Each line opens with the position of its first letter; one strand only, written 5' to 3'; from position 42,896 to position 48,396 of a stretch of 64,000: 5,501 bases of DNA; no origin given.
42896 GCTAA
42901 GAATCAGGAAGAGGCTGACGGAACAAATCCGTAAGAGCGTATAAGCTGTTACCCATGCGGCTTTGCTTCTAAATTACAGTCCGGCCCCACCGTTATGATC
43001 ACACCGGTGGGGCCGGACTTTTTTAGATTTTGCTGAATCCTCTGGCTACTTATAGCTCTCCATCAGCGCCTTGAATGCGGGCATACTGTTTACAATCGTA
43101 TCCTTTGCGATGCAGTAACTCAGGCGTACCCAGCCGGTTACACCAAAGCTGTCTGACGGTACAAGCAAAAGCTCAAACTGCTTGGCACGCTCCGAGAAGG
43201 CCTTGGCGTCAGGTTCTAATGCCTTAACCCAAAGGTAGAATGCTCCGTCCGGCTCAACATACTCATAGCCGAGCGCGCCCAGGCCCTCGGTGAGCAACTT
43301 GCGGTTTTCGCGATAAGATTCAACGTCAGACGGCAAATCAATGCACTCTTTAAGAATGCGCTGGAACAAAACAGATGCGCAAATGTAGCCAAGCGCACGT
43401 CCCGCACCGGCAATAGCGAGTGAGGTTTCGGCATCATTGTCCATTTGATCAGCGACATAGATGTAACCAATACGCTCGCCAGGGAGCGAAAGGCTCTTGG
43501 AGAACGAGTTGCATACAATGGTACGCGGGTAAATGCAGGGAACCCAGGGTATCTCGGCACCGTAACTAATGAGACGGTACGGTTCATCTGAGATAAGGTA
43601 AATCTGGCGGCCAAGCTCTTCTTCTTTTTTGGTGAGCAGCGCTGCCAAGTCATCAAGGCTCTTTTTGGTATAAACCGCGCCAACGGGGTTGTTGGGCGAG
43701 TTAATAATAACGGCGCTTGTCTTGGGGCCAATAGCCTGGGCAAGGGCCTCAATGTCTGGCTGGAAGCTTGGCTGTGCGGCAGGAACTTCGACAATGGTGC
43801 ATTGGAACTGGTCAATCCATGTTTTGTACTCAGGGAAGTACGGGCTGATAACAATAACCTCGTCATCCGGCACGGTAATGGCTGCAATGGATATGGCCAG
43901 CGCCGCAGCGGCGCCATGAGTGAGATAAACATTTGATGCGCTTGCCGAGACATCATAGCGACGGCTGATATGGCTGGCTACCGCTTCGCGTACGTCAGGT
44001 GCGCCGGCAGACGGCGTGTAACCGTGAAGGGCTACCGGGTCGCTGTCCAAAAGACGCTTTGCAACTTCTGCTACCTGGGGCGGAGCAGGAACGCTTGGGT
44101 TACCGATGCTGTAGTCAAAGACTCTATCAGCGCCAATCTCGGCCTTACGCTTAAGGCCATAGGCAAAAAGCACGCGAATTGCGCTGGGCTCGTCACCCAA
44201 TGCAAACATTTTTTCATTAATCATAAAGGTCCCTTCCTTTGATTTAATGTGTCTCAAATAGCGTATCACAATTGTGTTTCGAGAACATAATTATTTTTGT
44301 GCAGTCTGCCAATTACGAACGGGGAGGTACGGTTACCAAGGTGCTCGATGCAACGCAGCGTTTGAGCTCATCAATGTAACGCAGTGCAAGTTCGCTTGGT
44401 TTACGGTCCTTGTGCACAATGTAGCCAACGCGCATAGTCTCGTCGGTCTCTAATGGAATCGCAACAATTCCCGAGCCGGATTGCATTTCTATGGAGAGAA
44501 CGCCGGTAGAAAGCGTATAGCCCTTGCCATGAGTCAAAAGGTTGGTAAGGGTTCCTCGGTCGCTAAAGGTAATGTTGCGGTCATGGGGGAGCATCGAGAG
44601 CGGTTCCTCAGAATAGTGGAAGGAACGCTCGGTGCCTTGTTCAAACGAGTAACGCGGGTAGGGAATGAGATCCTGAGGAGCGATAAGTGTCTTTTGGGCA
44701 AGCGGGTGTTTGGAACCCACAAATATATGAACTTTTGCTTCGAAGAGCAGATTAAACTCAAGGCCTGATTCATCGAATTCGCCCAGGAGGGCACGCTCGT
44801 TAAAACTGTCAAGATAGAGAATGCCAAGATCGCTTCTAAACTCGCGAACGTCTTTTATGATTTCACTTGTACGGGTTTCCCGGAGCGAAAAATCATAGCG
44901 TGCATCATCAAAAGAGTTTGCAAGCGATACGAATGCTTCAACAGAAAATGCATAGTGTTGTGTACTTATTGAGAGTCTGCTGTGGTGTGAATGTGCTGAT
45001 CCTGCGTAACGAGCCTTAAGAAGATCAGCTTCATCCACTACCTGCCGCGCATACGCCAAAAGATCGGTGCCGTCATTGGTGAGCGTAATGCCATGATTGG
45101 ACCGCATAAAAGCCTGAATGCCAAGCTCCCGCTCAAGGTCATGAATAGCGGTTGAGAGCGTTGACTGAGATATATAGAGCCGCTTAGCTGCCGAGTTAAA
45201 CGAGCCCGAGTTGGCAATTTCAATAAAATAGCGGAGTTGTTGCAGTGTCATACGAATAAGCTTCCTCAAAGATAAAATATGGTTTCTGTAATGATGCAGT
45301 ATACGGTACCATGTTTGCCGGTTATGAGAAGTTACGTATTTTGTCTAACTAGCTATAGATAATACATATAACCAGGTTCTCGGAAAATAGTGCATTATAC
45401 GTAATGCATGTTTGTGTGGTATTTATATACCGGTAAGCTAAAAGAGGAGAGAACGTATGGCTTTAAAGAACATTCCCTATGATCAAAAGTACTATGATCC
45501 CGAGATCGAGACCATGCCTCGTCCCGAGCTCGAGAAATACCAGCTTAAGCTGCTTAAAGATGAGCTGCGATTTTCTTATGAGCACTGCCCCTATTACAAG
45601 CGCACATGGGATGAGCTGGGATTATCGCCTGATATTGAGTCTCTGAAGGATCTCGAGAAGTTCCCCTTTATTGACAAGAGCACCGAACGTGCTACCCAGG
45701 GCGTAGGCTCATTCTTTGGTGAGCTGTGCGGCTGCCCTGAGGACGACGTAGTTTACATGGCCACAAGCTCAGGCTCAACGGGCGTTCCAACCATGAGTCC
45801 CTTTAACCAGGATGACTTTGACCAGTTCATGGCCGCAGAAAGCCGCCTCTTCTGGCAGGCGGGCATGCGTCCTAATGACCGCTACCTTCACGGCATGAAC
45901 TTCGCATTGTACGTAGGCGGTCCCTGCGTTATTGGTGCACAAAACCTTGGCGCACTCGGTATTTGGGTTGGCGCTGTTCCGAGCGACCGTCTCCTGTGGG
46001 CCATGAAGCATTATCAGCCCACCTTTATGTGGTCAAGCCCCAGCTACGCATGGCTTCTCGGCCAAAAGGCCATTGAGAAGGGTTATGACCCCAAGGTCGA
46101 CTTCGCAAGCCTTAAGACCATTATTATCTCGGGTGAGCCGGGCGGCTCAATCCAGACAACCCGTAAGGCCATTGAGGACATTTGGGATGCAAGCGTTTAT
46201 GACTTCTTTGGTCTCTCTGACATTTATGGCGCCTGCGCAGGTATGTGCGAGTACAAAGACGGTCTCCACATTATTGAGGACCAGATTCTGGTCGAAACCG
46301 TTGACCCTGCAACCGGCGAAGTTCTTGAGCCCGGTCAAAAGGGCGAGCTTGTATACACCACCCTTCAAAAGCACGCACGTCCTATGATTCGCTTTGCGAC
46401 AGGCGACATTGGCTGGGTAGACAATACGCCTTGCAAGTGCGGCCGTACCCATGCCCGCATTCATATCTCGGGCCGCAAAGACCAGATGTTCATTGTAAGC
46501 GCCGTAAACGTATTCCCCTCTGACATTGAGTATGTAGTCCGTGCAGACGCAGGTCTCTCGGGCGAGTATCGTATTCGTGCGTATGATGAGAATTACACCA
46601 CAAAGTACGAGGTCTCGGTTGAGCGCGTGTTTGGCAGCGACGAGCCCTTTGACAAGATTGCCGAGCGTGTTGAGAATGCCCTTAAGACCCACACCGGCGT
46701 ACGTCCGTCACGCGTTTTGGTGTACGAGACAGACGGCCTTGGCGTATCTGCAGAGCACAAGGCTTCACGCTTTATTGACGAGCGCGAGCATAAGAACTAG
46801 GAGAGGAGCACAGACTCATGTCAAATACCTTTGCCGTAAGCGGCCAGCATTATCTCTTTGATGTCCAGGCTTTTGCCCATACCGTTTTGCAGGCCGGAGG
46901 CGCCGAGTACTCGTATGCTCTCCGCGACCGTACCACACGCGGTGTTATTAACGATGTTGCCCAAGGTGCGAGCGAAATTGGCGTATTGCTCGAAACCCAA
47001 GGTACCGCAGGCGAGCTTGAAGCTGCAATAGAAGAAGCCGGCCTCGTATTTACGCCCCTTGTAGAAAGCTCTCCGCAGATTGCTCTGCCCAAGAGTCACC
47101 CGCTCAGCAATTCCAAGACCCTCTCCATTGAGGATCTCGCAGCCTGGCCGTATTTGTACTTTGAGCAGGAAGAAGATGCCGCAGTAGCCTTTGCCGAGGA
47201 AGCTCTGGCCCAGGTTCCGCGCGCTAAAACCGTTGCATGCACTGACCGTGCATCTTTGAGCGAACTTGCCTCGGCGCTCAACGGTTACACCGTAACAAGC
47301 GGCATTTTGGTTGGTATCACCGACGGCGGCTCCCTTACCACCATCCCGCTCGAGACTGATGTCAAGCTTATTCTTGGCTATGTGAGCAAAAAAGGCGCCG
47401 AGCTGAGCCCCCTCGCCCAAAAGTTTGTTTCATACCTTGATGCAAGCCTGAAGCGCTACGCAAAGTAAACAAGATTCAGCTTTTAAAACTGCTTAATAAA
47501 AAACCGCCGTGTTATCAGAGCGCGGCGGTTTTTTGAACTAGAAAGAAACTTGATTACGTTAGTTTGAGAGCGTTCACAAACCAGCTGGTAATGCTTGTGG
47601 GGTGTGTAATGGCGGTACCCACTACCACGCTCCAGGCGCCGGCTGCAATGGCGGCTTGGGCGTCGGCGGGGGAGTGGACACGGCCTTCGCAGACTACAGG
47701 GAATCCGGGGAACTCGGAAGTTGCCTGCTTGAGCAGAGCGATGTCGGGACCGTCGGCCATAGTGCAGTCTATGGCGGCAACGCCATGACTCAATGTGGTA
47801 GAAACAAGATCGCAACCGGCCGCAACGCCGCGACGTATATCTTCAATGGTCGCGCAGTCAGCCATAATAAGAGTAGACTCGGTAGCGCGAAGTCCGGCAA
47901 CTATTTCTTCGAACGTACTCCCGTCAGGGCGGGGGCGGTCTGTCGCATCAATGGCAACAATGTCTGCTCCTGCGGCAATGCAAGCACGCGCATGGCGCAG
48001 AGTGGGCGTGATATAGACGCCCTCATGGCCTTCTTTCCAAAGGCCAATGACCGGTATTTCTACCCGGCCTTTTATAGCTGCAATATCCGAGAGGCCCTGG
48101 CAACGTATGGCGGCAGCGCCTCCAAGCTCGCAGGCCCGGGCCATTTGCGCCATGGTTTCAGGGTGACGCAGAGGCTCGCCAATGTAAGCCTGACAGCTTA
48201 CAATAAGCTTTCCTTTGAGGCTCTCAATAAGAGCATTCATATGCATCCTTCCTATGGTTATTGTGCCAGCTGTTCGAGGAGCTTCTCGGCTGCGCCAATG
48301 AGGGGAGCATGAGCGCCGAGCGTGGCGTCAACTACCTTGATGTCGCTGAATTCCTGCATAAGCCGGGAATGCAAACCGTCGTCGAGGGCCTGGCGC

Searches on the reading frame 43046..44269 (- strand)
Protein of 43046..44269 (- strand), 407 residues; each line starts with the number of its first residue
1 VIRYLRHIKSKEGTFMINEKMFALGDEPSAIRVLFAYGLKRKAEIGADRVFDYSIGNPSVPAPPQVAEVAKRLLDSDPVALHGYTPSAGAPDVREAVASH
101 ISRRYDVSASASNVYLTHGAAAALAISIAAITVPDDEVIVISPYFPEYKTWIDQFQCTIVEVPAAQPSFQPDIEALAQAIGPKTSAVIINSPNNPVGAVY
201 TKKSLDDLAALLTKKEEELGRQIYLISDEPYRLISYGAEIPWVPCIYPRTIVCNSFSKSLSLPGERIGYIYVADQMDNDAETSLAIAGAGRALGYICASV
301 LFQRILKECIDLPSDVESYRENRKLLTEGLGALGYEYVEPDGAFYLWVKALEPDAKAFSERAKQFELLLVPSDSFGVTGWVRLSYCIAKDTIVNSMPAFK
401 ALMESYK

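Call 35: search_protein_families(library=pfam, proteins=[window:43046-44269:-], max_evalue=0.0001)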
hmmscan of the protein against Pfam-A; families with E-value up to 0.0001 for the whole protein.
window:43046-44269:- (407 aa): 1 family
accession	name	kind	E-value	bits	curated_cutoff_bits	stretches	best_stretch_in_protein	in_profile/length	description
PF00155.27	Aminotran_1_2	-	2.3e-50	172.2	19.7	1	51-386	4-348/361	Aminotransferase class I and II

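Call 66: find_encoding_contigs(protein=window:43046-44269:-, flank=10000, max_places=6)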
Protein window:43046-44269:- (407 aa): no gene with exactly this product is on record in the collection.

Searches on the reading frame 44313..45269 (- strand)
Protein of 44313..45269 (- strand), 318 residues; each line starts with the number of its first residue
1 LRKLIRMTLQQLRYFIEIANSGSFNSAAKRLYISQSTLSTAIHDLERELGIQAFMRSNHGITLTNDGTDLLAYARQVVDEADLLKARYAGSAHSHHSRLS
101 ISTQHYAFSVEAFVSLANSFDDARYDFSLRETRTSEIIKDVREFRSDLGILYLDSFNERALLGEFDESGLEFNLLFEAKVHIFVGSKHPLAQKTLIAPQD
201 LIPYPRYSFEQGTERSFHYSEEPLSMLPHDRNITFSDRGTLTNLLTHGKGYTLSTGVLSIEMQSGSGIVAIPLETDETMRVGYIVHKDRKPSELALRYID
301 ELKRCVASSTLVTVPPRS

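Call 35: search_protein_families(library=pfam, proteins=[window:44313-45269:-], max_evalue=0.0001)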
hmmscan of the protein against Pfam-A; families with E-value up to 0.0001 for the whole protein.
window:44313-45269:- (318 aa): 2 families
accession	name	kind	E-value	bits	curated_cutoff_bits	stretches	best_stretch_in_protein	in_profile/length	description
PF00126.33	HTH_1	-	1.5e-19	70.1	26.6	1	9-67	1-59/60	Bacterial regulatory helix-turn-helix protein, lysR family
PF03466.25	LysR_substrate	-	8e-14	51.9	28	1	126-303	36-205/209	LysR substrate binding domain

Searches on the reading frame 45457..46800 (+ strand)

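Call 36: search_protein_families(library=pfam, proteins=[window:45457-46800:+], max_evalue=0.0001)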
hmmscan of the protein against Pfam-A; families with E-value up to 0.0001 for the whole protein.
window:45457-46800:+ (447 aa): 3 families
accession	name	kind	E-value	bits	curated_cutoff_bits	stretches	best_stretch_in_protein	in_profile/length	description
PF00501.34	AMP-binding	-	6.1e-14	52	29.9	1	93-300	159-374/384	AMP-binding enzyme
PF14535.12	AMP-binding_C_2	-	9e-12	45.5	25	1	350-443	2-96/96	AMP-binding enzyme C-terminal domain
PF04443.18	LuxE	-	1.7e-06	27.7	24.9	1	241-342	262-375/391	Acyl-protein synthetase, LuxE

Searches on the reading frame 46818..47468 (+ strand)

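Call 36: search_protein_families(library=pfam, proteins=[window:46818-47468:+], max_evalue=0.0001)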
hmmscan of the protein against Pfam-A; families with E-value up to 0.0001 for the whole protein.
window:46818-47468:+ (216 aa): 1 family
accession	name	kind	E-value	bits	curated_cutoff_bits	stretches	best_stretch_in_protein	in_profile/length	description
PF03466.25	LysR_substrate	-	3.8e-14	53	28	1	37-209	41-206/209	LysR substrate binding domain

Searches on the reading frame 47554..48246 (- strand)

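Call 36: search_protein_families(library=pfam, proteins=[window:47554-48246:-], max_evalue=0.0001)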
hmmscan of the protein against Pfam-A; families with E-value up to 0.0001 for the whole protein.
window:47554-48246:- (230 aa): 1 family
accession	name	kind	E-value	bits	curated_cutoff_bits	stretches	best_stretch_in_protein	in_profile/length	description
PF04131.20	NanE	-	1.6e-48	164.9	27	1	32-228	1-191/192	Putative N-acetylmannosamine-6-phosphate epimerase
